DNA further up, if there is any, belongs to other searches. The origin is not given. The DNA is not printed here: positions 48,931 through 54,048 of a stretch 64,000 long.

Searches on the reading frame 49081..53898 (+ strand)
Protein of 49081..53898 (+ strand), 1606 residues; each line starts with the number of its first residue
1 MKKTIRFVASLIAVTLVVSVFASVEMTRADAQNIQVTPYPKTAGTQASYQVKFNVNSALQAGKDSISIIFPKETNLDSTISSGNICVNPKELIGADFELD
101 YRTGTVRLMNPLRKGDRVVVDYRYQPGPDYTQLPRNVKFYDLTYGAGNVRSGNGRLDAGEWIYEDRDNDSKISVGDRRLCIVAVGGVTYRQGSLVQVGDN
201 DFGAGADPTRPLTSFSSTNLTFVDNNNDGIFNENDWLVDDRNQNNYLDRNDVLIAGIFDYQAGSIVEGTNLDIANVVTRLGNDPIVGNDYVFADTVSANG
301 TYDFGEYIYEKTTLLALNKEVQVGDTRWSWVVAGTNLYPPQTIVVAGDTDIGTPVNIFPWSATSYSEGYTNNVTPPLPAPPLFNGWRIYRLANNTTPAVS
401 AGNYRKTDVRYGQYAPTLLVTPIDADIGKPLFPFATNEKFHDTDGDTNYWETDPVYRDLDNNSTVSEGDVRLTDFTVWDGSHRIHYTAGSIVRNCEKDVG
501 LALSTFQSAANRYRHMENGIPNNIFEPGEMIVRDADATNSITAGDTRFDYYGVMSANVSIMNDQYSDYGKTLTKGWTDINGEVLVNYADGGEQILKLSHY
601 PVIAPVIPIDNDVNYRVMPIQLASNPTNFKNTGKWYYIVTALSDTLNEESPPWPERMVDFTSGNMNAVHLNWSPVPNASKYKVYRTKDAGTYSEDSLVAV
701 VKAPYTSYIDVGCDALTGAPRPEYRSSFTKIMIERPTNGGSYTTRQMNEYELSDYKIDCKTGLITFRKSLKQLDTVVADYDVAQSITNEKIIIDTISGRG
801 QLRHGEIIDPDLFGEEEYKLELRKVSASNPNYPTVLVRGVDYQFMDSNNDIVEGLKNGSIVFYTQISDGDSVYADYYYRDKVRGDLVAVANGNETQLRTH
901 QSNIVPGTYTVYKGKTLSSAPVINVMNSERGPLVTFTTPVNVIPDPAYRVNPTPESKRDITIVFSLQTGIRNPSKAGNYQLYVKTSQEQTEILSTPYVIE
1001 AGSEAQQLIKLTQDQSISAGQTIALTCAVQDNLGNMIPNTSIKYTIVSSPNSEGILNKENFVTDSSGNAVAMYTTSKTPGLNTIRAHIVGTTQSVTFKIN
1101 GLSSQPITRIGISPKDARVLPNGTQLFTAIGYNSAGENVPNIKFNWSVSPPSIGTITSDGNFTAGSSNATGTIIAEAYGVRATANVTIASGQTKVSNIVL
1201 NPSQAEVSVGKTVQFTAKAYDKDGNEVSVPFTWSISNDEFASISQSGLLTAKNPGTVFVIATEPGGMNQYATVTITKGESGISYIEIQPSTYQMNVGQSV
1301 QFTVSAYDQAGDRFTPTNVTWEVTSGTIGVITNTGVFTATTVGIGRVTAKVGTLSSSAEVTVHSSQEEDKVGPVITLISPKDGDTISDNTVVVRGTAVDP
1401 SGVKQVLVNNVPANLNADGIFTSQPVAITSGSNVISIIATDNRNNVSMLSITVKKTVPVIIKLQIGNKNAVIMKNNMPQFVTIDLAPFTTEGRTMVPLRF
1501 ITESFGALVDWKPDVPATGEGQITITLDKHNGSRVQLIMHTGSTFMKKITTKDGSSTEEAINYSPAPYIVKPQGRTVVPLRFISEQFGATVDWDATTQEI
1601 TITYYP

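Call 6: search_protein_families(library=pfam, proteins=[window:49081-53898:+], max_evalue=0.01)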
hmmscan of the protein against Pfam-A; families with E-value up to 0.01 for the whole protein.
window:49081-53898:+ (1606 aa): 10 families
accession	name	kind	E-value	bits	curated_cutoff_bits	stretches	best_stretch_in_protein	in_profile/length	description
PF07833.16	Cu_amine_oxidN1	-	3.8e-22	78.7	24.2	2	1458-1513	50-101/108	Copper amine oxidase N-terminal domain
PF02368.24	Big_2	-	2.1e-19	69.7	22.8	3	1195-1263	2-68/79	Bacterial Ig-like domain (group 2)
PF09136.16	Glucodextran_B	-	1.2e-08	35.1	27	1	1373-1454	1-80/83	Glucodextranase, domain B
PF02369.22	Big_1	-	2.7e-05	24.6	34.9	1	1012-1097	7-92/93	Bacterial Ig-like domain (group 1)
PF25354.1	Ig_NUP210_16th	-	5e-05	23.2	27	1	1202-1270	4-70/72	NUP210-like, Ig-like domain 16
PF09343.15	DUF2460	-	0.00027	20.9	30.4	0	82-124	131-173/205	Conserved hypothetical protein 2217 (DUF2460)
PF17957.7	Big_7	-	0.00032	21.7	24.1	1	1373-1406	1-35/70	Bacterial Ig domain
PF22959.3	Ig_NUP210_15th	-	0.00032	20.7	27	0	1296-1324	26-54/102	NUP210 Ig-like domain 15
PF13927.12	Ig_3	-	0.0053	17.7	30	0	1285-1327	4-41/78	Immunoglobulin domain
PF22969.3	Ig_NUP210_2nd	-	0.0078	16.4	27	0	1213-1242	13-46/109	NUP210 Ig-like domain 2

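Call 7: search_protein_families(library=ncbifam, proteins=[window:49081-53898:+], max_evalue=0.01)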
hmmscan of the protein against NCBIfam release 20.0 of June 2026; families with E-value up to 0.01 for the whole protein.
window:49081-53898:+ (1606 aa): 0 families
